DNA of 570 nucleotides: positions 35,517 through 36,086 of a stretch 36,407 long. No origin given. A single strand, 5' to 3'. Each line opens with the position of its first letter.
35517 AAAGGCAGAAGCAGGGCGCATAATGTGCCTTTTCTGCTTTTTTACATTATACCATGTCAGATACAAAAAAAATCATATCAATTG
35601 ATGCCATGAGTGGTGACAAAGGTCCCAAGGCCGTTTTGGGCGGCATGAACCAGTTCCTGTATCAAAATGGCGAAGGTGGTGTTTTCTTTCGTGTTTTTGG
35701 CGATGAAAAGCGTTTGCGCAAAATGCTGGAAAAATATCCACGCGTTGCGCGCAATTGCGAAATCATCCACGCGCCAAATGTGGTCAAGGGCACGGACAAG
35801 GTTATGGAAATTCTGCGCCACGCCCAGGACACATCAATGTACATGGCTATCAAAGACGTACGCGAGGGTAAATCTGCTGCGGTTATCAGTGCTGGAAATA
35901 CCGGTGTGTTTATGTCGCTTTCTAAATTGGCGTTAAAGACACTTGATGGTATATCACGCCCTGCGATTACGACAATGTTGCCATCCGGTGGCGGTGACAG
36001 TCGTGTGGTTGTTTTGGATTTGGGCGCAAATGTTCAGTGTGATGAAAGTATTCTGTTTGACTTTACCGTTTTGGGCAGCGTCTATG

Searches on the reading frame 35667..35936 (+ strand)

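Call 7: search_protein_families(library=pfam, proteins=[window:35667-35936:+], max_evalue=0.001)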
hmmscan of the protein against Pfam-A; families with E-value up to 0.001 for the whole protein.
window:35667-35936:+ (89 aa): 0 families

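Call 36: search_protein_families(library=pfam, proteins=[window:35667-35936:+], max_evalue=5)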
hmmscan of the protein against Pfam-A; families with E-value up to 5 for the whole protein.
window:35667-35936:+ (89 aa): 2 families
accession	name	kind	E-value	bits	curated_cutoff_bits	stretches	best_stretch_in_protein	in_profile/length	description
PF01502.23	PRA-CH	-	0.035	14.4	27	1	20-52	3-35/74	Phosphoribosyl-AMP cyclohydrolase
PF02672.20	CP12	-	0.13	13.5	22.7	1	16-52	25-59/70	CP12 domain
